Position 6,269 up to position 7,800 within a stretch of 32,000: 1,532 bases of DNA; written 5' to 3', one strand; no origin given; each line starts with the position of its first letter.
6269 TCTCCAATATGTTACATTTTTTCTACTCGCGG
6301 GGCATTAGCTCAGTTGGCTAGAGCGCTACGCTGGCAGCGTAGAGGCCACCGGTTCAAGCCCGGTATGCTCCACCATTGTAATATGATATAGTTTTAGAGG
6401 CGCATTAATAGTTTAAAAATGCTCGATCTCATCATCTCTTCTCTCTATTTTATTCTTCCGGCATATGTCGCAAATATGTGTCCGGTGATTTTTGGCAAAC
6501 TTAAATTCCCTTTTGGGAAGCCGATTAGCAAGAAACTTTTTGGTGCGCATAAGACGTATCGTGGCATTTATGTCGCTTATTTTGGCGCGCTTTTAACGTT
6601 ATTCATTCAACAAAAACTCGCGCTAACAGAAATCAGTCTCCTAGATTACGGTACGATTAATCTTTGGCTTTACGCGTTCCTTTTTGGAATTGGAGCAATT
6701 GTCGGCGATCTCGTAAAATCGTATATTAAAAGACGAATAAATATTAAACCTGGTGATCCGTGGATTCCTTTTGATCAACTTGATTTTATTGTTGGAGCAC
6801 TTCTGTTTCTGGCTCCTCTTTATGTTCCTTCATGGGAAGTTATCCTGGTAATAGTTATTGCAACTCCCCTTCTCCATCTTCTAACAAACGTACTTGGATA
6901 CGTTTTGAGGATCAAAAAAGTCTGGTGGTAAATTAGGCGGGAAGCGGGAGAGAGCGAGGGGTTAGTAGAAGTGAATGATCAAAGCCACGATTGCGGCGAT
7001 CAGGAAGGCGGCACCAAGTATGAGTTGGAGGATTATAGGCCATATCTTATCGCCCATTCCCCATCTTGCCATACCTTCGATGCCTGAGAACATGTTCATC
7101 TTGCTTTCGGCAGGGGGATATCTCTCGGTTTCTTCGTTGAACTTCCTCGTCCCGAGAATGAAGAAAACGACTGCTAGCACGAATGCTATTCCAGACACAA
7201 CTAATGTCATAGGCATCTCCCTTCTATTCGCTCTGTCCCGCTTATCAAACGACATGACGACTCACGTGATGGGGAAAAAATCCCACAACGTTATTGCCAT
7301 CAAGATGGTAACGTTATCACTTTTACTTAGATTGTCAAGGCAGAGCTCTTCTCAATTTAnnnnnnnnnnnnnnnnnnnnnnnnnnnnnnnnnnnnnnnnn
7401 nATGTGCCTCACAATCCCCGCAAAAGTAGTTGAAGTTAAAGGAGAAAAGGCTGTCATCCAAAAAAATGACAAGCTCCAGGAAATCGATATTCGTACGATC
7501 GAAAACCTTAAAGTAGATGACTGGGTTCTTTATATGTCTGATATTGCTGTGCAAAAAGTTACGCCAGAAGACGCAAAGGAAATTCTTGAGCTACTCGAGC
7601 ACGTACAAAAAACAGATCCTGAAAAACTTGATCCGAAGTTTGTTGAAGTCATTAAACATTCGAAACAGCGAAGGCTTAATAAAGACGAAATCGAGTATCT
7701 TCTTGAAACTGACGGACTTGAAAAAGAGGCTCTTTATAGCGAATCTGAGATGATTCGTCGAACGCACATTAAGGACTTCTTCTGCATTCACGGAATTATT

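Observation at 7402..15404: HypC domain fused to HydE and coupled to HydG, next to a [NiFe] hydrogenase with no [FeFe] enzyme in sight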

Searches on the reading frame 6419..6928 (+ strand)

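Call 8: search_protein_families(library=pfam, proteins=[window:6419-6928:+], max_evalue=0.001)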
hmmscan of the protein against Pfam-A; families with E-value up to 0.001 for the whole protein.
window:6419-6928:+ (170 aa): 2 families
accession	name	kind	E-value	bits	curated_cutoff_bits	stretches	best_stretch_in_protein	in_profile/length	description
PF01864.22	CarS-like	-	3.5e-39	135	22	1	1-170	1-175/175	CDP-archaeol synthase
PF01148.25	CTP_transf_1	-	5.9e-07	30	24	1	44-110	169-231/264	Cytidylyltransferase family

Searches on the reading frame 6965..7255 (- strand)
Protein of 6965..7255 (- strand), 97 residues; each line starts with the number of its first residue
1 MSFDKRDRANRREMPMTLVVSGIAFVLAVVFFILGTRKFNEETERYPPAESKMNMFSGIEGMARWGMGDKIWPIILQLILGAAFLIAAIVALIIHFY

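Call 67: search_protein_families(library=pfam, proteins=[window:6965-7255:-], max_evalue=0.01)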
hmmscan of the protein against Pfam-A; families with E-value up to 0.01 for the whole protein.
window:6965-7255:- (97 aa): 2 families
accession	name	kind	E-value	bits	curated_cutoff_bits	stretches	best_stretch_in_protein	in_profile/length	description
PF02656.20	DUF202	-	0.0011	19.8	23.4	0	16-40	39-63/68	Domain of unknown function (DUF202)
PF00499.25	Oxidored_q3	-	0.0037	17.4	33.2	1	8-94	69-146/146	NADH-ubiquinone/plastoquinone oxidoreductase chain 6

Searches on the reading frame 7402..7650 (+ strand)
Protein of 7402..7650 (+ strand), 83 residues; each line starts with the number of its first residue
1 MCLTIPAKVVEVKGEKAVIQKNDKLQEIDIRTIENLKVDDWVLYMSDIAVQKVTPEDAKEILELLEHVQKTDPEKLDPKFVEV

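Call 3: search_protein_families(library=pfam, proteins=[window:7402-7650:+], max_evalue=0.01)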
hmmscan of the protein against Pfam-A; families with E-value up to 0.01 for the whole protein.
window:7402-7650:+ (83 aa): 2 families
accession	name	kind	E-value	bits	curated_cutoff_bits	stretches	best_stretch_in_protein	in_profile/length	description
PF01455.23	HupF_HypC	-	1.7e-17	63.8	28.5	1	1-65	1-65/65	HupF/HypC family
PF22539.1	DUF7004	-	0.007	16.8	27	1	36-83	13-60/155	Family of unknown function (DUF7004)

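Call 4: search_protein_families(library=ncbifam, proteins=[window:7402-7650:+], max_evalue=0.01)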
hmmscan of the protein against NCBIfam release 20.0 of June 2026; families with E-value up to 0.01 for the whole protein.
window:7402-7650:+ (83 aa): 2 families
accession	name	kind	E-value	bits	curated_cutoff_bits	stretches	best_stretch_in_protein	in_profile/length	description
TIGR00074.1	hypC_hupF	subfamily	2.4e-14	52.9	48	1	1-73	1-73/80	HypC/HybG/HupF family hydrogenase formation chaperone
NF007712.0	PRK10409.1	equivalog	0.00066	19.9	136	1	1-74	1-80/90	HypC/HybG/HupF family hydrogenase formation chaperone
